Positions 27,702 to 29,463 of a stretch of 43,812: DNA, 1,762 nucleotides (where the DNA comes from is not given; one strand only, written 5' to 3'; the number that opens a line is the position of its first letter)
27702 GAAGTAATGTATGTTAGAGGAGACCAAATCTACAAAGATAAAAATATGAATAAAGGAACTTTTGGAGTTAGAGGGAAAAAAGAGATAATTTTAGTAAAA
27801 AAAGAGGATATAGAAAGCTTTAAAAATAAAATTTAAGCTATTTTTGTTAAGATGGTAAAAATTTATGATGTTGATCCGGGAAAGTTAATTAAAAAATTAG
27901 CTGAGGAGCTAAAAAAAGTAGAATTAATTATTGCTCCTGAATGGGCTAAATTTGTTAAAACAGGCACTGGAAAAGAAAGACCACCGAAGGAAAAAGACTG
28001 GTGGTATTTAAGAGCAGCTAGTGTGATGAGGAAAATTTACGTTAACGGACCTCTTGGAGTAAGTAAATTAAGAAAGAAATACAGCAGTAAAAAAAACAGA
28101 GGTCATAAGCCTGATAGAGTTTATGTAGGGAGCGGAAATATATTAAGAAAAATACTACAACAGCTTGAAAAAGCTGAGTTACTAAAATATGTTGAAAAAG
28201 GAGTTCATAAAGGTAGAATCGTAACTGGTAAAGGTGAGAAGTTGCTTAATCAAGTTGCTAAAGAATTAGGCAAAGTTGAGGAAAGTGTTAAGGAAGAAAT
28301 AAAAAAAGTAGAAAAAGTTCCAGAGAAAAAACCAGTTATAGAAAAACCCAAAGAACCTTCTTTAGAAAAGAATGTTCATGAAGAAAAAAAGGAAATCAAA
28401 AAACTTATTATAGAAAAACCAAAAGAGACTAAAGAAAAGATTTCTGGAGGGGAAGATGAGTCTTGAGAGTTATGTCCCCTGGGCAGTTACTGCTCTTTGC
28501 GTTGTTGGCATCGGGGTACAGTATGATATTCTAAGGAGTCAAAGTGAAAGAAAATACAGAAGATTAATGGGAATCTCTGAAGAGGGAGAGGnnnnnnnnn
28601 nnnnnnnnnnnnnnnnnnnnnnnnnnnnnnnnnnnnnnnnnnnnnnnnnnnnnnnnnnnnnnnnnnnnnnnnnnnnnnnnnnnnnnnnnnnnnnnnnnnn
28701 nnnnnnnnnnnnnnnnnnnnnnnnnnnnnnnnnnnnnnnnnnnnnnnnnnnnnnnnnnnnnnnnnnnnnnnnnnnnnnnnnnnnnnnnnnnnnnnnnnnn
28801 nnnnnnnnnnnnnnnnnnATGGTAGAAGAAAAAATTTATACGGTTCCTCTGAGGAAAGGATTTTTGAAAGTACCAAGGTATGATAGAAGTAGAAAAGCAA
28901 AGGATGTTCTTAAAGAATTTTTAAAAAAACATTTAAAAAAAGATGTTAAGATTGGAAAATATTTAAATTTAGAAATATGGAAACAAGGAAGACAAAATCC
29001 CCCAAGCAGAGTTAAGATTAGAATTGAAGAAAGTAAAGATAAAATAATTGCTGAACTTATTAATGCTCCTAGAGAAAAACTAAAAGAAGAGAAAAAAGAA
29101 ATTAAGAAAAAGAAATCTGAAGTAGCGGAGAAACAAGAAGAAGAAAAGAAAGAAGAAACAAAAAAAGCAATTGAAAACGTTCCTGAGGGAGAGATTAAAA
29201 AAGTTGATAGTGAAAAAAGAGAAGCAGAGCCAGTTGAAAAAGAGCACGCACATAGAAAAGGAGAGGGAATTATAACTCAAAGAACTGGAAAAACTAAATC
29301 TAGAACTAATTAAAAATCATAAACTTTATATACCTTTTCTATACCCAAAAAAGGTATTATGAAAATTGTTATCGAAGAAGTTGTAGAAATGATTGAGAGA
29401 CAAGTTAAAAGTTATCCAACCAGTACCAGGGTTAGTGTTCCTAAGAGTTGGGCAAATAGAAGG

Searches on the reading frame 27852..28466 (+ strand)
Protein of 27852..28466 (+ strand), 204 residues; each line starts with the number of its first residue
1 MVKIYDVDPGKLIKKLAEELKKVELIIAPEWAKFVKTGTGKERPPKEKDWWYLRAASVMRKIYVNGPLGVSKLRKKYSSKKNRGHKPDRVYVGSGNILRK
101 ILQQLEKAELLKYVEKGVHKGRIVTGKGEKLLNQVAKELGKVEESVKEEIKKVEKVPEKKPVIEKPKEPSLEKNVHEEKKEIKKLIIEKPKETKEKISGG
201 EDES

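Call 60: search_protein_families(library=pfam, proteins=[window:27852-28466:+], max_evalue=0.0001)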
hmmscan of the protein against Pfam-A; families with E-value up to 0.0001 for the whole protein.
window:27852-28466:+ (204 aa): 1 family
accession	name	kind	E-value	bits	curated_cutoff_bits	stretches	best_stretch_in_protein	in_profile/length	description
PF01090.25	Ribosomal_S19e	-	5.2e-51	172.4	29.4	1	4-139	2-134/137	Ribosomal protein S19e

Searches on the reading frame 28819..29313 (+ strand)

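Call 60: search_protein_families(library=pfam, proteins=[window:28819-29313:+], max_evalue=0.0001)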
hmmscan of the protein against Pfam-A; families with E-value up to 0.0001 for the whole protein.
window:28819-29313:+ (164 aa): 1 family
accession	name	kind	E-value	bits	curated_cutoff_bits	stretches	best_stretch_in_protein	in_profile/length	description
PF01198.24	Ribosomal_L31e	-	3e-09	37.4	25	1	6-71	6-72/82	Ribosomal protein L31e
